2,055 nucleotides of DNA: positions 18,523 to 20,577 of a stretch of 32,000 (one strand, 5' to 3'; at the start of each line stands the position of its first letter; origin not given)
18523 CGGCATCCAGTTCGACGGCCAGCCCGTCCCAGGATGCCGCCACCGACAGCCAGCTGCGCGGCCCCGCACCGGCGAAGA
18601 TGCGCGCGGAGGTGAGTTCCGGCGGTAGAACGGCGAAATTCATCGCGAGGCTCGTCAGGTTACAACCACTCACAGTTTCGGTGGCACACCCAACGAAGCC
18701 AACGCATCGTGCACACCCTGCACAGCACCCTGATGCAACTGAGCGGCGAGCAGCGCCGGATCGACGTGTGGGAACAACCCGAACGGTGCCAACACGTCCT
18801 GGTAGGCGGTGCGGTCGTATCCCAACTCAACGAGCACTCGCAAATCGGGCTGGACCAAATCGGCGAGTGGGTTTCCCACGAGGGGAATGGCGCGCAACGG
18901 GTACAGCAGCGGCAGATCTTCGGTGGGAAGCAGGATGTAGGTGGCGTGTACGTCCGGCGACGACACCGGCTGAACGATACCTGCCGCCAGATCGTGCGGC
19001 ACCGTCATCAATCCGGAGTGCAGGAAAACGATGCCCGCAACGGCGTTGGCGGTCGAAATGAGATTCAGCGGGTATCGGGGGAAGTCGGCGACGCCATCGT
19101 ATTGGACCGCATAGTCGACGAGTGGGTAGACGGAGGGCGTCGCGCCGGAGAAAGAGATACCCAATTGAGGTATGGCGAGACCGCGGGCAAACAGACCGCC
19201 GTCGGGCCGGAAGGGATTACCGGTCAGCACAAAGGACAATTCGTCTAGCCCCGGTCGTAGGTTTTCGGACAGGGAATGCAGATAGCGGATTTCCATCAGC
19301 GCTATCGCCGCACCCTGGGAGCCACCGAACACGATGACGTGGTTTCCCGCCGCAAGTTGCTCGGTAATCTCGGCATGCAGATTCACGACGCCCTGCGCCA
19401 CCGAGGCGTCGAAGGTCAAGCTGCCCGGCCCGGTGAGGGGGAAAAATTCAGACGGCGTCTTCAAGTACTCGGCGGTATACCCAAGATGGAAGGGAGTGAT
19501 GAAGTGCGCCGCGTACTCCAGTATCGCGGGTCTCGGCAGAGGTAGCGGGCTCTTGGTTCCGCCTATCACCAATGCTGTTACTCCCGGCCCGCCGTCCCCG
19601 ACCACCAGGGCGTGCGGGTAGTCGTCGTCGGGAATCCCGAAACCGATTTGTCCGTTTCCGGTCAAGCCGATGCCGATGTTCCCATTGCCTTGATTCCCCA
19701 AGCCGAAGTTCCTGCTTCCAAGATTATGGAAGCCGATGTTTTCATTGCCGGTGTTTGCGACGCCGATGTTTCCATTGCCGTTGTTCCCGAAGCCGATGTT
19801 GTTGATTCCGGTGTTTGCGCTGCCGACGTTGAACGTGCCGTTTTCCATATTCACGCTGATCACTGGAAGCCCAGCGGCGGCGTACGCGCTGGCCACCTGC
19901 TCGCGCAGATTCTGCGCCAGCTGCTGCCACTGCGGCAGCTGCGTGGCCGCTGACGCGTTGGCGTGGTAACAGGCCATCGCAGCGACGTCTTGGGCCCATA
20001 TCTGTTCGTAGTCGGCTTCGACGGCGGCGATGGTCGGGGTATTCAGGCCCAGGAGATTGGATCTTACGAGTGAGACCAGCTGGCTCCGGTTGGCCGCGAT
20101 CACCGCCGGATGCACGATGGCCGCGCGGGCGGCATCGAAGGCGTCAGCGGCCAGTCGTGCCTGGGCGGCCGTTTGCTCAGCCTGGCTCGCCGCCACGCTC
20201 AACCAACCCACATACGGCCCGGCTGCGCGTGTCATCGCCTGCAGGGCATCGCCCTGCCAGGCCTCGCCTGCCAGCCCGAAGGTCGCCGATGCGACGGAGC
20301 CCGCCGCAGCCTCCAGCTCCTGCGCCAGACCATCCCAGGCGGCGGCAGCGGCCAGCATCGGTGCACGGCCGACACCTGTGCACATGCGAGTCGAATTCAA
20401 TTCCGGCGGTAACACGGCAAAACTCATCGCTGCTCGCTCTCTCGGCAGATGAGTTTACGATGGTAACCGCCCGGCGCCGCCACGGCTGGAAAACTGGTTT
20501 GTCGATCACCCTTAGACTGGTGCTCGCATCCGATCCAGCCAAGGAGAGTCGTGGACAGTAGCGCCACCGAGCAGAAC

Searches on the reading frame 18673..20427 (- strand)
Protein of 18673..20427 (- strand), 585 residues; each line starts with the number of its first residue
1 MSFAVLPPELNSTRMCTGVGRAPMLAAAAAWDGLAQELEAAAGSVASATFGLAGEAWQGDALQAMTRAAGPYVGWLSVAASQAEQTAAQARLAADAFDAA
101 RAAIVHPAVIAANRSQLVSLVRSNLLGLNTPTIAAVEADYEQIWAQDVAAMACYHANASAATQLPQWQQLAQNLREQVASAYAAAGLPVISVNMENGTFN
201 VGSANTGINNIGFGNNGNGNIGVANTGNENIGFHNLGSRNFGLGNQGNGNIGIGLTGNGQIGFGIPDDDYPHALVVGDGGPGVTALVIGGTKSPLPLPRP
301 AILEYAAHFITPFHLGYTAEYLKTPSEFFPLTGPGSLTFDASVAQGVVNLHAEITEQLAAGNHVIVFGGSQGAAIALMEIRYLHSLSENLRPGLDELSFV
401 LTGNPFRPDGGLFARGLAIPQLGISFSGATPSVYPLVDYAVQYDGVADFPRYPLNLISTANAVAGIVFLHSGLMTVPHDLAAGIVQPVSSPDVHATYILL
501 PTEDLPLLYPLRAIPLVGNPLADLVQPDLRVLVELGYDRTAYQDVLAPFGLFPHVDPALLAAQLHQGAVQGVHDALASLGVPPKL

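Call 69: search_protein_families(library=pfam, proteins=[window:18673-20427:-], max_evalue=0.00001)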
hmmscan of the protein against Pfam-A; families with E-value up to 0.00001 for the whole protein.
window:18673-20427:- (585 aa): 3 families
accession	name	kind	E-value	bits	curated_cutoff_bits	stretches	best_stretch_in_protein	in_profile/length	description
PF08237.17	PE-PPE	-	6.5e-74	248.6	21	1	316-538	2-228/228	PE-PPE domain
PF00823.25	PPE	-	1.1e-57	195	26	1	3-162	2-161/165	PPE family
PF01469.24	Pentapeptide_2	-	8.7e-14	51.6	26.4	1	219-258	1-40/40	Pentapeptide repeats (8 copies)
